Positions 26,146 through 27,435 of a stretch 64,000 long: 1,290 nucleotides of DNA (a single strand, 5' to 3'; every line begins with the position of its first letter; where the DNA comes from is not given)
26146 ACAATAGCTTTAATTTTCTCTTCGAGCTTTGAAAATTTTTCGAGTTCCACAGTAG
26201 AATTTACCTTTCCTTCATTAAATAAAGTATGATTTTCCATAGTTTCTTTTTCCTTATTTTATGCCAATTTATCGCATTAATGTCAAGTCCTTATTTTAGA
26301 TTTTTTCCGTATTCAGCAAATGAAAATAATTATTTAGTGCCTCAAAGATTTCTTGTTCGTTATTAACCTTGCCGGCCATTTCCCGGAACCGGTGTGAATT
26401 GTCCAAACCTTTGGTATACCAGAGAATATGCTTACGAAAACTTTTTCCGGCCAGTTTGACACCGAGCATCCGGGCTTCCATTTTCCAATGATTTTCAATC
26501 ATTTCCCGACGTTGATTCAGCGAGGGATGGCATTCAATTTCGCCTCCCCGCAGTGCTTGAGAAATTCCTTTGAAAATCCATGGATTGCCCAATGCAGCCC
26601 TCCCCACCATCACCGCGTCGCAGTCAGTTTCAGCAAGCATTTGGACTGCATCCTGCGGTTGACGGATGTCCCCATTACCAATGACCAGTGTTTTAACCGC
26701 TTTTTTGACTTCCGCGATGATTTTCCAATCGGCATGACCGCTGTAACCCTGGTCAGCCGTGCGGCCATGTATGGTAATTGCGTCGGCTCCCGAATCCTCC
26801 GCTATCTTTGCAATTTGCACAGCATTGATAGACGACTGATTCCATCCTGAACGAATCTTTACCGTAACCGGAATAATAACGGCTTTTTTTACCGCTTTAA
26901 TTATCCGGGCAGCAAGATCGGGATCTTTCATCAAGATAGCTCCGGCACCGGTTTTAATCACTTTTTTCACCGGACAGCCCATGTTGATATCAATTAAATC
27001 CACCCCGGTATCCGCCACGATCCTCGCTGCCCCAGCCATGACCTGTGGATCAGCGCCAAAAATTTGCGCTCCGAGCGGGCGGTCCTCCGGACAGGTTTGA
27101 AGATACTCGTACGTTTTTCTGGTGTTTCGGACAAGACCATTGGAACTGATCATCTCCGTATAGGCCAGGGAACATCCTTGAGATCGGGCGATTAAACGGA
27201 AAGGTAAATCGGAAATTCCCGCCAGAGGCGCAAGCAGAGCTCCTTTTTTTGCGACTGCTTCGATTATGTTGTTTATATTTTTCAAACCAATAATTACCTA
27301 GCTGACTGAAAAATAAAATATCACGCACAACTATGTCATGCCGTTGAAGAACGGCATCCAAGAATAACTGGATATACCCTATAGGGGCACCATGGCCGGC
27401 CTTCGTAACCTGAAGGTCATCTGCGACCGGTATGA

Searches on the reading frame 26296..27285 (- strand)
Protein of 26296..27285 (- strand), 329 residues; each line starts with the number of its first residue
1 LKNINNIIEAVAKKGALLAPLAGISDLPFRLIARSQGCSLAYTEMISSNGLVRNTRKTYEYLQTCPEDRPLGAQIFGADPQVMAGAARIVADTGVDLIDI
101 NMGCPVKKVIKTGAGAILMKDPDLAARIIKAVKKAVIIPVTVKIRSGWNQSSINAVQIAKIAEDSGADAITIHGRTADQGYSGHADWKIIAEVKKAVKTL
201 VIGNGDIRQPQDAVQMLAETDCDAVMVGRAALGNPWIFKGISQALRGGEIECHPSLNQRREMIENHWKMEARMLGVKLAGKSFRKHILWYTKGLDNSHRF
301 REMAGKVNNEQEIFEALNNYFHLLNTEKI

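Call 44: search_protein_families(library=pfam, proteins=[window:26296-27285:-], max_evalue=0.00001)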
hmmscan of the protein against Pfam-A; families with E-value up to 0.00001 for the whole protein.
window:26296-27285:- (329 aa): 3 families
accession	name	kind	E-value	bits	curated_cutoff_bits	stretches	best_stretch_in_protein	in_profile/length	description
PF01207.24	Dus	-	1.8e-97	326.6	20.4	1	17-317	1-302/311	Dihydrouridine synthase (Dus)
PF00977.27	His_biosynth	-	2.8e-06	27.4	23.6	1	114-231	101-222/228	Histidine biosynthesis protein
PF01180.27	DHO_dh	-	6.8e-06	25.9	27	0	91-171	117-190/291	Dihydroorotate dehydrogenase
